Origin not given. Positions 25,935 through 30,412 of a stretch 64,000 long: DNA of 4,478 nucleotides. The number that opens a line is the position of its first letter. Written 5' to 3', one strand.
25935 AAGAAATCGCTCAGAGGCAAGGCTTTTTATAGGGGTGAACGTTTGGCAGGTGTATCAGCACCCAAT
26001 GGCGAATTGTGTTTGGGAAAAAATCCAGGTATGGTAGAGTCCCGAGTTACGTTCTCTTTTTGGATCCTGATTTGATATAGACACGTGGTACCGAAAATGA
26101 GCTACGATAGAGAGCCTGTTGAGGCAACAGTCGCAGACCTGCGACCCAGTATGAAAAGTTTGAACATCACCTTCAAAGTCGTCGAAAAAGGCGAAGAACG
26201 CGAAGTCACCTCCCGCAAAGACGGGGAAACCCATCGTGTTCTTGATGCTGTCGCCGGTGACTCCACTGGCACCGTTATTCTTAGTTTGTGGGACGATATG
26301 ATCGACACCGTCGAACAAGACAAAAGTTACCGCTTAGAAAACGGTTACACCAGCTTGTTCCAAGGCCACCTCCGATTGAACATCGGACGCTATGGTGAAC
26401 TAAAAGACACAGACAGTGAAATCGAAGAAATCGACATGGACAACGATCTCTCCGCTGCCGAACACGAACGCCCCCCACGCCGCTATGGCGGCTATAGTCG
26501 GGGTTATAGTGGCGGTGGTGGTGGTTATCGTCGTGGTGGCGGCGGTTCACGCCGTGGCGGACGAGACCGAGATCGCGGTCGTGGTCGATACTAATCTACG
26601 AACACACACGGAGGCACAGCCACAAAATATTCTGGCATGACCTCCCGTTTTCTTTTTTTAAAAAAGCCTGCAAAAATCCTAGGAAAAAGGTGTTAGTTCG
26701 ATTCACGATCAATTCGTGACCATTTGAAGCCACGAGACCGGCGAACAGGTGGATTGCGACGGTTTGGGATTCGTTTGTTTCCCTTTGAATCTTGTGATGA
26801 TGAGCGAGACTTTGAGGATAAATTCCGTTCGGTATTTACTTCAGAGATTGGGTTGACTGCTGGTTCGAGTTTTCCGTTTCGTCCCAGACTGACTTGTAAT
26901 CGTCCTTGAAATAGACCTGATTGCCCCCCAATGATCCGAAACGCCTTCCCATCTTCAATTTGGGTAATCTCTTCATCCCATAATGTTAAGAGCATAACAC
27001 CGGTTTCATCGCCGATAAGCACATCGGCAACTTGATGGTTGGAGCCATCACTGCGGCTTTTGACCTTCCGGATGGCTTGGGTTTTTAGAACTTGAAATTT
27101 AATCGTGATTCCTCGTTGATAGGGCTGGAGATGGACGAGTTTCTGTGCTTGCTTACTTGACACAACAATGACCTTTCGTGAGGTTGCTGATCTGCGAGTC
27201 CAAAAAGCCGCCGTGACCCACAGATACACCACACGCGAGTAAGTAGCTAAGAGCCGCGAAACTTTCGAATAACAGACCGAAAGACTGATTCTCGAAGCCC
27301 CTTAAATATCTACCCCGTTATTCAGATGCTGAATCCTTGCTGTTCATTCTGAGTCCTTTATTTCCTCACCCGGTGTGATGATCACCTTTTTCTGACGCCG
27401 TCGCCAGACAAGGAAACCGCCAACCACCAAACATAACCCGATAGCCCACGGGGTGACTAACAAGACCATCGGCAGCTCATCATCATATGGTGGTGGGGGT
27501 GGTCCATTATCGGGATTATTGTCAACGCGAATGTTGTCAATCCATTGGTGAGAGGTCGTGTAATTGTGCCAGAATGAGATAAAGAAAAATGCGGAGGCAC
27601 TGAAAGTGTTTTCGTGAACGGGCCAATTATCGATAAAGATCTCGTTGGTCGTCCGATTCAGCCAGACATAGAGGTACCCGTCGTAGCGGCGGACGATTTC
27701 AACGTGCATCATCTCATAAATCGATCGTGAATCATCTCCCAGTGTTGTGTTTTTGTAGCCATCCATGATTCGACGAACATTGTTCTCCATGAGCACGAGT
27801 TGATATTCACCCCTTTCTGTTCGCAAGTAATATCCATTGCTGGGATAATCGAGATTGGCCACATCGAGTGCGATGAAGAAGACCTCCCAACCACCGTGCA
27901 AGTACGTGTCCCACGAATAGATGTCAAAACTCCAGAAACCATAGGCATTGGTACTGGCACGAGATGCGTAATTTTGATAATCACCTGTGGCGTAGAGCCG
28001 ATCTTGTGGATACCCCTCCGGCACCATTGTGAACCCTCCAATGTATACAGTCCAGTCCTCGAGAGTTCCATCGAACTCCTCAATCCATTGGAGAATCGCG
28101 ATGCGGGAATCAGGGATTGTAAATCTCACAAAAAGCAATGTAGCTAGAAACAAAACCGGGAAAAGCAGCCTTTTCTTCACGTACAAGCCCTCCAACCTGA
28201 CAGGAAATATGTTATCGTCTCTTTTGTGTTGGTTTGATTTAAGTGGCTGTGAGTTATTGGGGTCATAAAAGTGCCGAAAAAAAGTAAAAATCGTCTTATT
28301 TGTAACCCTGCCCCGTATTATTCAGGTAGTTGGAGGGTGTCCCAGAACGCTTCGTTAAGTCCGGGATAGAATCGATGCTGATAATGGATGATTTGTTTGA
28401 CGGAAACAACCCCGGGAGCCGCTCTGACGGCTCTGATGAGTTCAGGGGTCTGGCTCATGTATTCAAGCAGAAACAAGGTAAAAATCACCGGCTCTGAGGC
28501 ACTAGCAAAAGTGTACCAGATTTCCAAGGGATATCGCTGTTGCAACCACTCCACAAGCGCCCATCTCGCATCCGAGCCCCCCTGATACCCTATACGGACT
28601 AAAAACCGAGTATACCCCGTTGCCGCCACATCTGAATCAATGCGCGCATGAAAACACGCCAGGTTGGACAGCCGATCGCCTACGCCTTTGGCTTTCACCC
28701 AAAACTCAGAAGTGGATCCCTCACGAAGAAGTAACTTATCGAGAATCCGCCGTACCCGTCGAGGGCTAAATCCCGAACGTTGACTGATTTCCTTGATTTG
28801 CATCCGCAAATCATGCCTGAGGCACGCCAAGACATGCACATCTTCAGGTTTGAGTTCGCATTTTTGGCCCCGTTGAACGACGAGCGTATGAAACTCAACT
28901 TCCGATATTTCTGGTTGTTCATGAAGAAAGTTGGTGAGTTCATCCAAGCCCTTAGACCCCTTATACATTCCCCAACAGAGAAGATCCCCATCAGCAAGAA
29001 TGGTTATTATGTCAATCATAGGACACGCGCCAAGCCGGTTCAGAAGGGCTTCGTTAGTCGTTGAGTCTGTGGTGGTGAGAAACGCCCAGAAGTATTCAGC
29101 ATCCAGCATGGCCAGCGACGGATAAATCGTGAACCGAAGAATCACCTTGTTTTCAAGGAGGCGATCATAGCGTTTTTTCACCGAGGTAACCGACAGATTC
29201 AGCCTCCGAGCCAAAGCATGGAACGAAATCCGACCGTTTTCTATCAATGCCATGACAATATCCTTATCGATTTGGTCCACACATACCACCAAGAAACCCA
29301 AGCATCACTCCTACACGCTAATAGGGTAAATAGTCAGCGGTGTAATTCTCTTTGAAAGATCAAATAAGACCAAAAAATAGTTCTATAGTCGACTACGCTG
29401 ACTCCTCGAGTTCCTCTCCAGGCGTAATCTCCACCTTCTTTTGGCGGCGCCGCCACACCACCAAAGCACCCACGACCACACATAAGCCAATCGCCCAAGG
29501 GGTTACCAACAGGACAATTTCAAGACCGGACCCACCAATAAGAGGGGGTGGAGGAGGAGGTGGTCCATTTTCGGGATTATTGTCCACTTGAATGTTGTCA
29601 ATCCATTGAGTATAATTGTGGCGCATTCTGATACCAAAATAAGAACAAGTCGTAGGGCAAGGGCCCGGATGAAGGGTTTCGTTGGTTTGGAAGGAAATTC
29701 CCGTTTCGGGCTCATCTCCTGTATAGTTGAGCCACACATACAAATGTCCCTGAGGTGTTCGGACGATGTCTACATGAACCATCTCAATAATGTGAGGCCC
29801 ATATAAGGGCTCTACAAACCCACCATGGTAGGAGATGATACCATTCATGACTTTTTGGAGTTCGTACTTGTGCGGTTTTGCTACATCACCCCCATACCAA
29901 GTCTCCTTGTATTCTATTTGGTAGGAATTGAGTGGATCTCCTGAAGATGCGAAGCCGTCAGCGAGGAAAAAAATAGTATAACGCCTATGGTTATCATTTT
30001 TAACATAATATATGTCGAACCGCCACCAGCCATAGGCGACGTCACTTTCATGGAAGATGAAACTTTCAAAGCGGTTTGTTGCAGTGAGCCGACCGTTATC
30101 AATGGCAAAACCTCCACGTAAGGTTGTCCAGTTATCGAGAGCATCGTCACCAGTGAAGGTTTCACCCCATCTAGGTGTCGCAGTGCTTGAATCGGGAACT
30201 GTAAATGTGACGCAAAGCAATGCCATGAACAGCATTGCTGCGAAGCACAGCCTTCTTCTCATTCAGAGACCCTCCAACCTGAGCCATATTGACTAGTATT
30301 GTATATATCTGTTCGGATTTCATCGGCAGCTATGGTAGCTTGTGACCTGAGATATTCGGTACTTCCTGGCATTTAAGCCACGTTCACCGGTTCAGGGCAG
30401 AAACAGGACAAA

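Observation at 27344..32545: Repeated cassette pairing a fused double-Lrp regulator with a ConA/LamG-like type-I surface protein (P1-P3)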

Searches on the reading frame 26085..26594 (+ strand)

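Call 71: search_protein_families(library=pfam, proteins=[window:26085-26594:+], max_evalue=0.001)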
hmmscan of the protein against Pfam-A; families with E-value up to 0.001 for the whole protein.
window:26085-26594:+ (169 aa): 1 family
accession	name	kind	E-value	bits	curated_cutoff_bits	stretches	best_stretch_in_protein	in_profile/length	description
PF21473.3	Ssb-like_OB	-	9e-13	48.7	24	1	19-107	1-96/97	Single-stranded DNA binding protein Ssb-like, OB fold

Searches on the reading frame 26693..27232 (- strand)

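Call 71: search_protein_families(library=pfam, proteins=[window:26693-27232:-], max_evalue=0.001)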
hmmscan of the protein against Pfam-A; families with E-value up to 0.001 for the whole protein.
window:26693-27232:- (179 aa): 1 family
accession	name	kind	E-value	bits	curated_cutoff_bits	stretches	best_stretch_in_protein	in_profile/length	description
PF21473.3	Ssb-like_OB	-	2.9e-10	40.6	24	1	35-123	1-96/97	Single-stranded DNA binding protein Ssb-like, OB fold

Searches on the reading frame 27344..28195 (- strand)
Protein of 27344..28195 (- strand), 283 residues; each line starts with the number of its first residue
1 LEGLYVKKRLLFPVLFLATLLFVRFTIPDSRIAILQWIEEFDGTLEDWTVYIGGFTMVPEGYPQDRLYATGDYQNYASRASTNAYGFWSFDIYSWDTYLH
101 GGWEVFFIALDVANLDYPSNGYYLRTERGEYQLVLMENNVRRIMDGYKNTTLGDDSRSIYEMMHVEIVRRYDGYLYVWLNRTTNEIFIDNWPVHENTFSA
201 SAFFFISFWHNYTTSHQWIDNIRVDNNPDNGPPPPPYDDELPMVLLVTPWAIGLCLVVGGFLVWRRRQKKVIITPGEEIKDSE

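Call 4: search_protein_families(library=pfam, proteins=[window:27344-28195:-], max_evalue=1)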
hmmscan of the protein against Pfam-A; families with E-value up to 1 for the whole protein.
window:27344-28195:- (283 aa): 0 families

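Call 8: search_protein_families(library=ncbifam, proteins=[window:27344-28195:-], max_evalue=1)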
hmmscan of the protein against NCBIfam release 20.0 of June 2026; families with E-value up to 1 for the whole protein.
window:27344-28195:- (283 aa): 1 family
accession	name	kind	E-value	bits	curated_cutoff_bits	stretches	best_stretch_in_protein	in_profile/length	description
TIGR01167.1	LPXTG_anchor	domain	0.34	11.7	15.9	1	251-270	15-34/34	LPXTG cell wall anchor domain-containing protein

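Call 83: search_protein_families(library=padloc, proteins=[window:27344-28180:-], max_evalue=0.01)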
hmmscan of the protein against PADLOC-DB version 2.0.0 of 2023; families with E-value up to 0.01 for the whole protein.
window:27344-28180:- (278 aa): 0 families

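Call 84: search_protein_families(library=phrogs, proteins=[window:27344-28180:-], max_evalue=0.01)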
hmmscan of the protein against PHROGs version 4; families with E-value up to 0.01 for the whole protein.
window:27344-28180:- (278 aa): 0 families

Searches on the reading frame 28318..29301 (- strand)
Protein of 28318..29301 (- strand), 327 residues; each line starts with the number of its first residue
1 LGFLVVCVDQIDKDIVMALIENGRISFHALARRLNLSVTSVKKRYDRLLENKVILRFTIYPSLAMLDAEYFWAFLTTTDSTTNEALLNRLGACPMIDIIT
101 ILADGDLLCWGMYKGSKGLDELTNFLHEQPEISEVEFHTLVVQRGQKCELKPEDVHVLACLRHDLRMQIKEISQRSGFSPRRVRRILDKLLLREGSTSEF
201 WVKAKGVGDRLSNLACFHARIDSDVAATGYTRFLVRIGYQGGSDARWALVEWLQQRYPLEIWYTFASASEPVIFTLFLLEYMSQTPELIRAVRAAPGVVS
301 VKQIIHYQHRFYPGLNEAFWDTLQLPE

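Call 4: search_protein_families(library=pfam, proteins=[window:28318-29301:-], max_evalue=1)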
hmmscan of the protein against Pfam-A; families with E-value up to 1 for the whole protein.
window:28318-29301:- (327 aa): 29 families (the best 25 are shown)
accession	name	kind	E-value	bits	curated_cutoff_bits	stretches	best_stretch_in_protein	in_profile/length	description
PF13412.12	HTH_24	-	1.3e-15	57.1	21.9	2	9-54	2-47/48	Winged helix-turn-helix DNA-binding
PF13404.12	HTH_AsnC-type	-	1.9e-15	56.8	27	2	9-48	2-41/42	AsnC-type helix-turn-helix domain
PF01047.28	MarR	-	9.3e-07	29.1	24.6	2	152-191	3-42/59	MarR family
PF13542.12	HTH_Tnp_ISL3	-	3.8e-05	23.5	27.4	1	15-48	20-50/51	Helix-turn-helix domain of transposase family ISL3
PF13384.12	HTH_23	-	0.00022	21.4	24.6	1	160-189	13-40/50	Homeodomain-like domain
PF12802.13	MarR_2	-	0.00025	21.6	27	1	13-50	8-46/61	MarR family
PF22980.2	Myb_DNA-bind_8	-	0.00068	19.4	27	1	3-50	7-46/50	Myb-like DNA-binding domain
PF13518.12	HTH_28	-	0.0013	19.2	25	0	15-50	5-38/52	Helix-turn-helix domain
PF17782.7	DprA_WH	-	0.0016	18.9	22.9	0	149-187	9-46/61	DprA winged helix domain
PF25212.1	HVO_A0114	-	0.0017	18.6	27.6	1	14-54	26-66/84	HVO_A0114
PF13730.12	HTH_36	-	0.0034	17.6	25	0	169-190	28-49/55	Helix-turn-helix domain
PF08280.17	HTH_Mga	-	0.0035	17.7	23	1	13-43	8-38/59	M protein trans-acting positive regulator (MGA) HTH domain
PF09339.16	HTH_IclR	-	0.0036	17.5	22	1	156-190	7-42/52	IclR helix-turn-helix domain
PF02796.21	HTH_7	-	0.0045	17.5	23.8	1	14-43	12-40/45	Helix-turn-helix domain of resolvase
PF08279.18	HTH_11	-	0.0068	16.7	25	1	14-48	4-39/55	HTH domain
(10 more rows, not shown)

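Call 8: search_protein_families(library=ncbifam, proteins=[window:28318-29301:-], max_evalue=1)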
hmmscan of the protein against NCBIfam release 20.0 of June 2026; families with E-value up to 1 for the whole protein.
window:28318-29301:- (327 aa): 11 families
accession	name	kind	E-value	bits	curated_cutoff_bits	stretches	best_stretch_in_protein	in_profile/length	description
NF040947.1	trans_reg_LysM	equivalog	1.7e-11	44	180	2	8-60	1-53/136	HTH-type transcriptional regulator LysM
NF053758.1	ChrTpTrnRegChrS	equivalog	5.2e-11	42.6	250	1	7-60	11-64/158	chromate efflux transcriptional regulator ChrS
NF041396.1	TranRegLrp_Halo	equivalog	4.7e-08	33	190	1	9-136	4-132/149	HTH-type transcriptional regulator Lrp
NF008370.0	PRK11169.1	equivalog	1.3e-07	31.4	233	1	8-70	12-74/164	leucine-responsive transcriptional regulator Lrp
NF008384.0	PRK11179.1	equivalog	2.7e-05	24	227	1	8-55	7-54/153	transcriptional regulator AsnC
NF040820.1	trans_reg_LrpA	equivalog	6.7e-05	22.8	250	1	8-62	2-56/141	HTH-type transcriptional regulator LrpA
NF040939.2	trans_reg_lrs14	equivalog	0.00042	20.3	90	1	10-56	21-68/103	Lrs14 family HTH-type transcriptional regulator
NF053606.1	Sta1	subfamily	0.0013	18.8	80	1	10-56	20-66/100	Sta1 family transcriptional regulator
TIGR02937.1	sigma70-ECF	superfamily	0.003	17.2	42.9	1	152-191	119-158/165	sigma-70 family RNA polymerase sigma factor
NF041395.1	TranRegLrpA1_Halo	equivalog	0.0064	16.5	250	0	11-57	6-52/142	HTH-type transcriptional regulator LrpA1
TIGR01884.1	cas_HTH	subfamily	0.14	11.5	60.2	0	13-54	145-186/202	CRISPR-associated CARF protein Csa3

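Call 83: search_protein_families(library=padloc, proteins=[window:28318-29301:-], max_evalue=0.01)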
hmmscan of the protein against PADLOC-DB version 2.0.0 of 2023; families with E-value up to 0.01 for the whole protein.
window:28318-29301:- (327 aa): 6 families
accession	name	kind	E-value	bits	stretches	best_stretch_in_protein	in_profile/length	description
PDLC01848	CARF3--CARF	-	0.00015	19.5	0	16-54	142-179/197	-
PDLC01044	Csa3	-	0.00024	19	0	131-190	119-173/194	Type I-A associated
PDLC01879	CARF3--CARF_TM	-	0.00034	18.3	0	149-191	153-195/222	-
PDLC04133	mad1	-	0.00057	18.1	0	164-192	3-31/60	mads_1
PDLC01434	CasR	-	0.0011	16.9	0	135-190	117-165/191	"CAS-I,CAS-II,CAS-III,CAS-IV,CAS-V,CAS-VI; associated_signaling"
PDLC01268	CasR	-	0.0016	16.4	0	129-190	108-161/179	"CAS-I,CAS-II,CAS-III,CAS-IV,CAS-V,CAS-VI; associated_signaling"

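Call 84: search_protein_families(library=phrogs, proteins=[window:28318-29301:-], max_evalue=0.01)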
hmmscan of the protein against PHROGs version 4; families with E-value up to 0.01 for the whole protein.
window:28318-29301:- (327 aa): 1 family
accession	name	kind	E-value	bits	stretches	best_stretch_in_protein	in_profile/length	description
phrog_5978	-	unknown function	0.0029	17.8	0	10-55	297-342/364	-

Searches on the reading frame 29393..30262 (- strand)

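Call 4: search_protein_families(library=pfam, proteins=[window:29393-30262:-], max_evalue=1)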
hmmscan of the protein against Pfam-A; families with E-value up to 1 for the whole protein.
window:29393-30262:- (289 aa): 2 families
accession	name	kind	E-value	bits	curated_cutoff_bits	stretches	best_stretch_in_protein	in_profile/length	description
PF18359.7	Tudor_5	-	0.11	12.8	31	0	114-132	11-30/53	Histone methyltransferase Tudor domain 1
PF19953.4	EACC1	-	0.15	12.5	23.6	1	240-278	36-77/107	Effector Associated Constant Component 1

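Call 8: search_protein_families(library=ncbifam, proteins=[window:29393-30262:-], max_evalue=1)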
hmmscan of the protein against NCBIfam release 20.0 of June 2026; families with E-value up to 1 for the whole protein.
window:29393-30262:- (289 aa): 2 families
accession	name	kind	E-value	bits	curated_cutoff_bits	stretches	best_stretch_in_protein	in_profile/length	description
NF051874.1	PVV_CTERM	equivalog_domain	0.13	12.1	27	1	258-274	17-33/38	PVV-CTERM domain-containing choice-of-anchor G protein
NF038356.1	actino_DLW39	hypoth_equivalog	0.25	11.2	24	1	260-274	7-21/38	DLW-39 family protein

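Call 83: search_protein_families(library=padloc, proteins=[window:29393-30262:-], max_evalue=0.01)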
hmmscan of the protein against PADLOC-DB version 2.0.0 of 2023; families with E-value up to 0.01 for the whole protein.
window:29393-30262:- (289 aa): 0 families

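Call 84: search_protein_families(library=phrogs, proteins=[window:29393-30262:-], max_evalue=0.01)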
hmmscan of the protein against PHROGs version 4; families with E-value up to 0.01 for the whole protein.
window:29393-30262:- (289 aa): 0 families
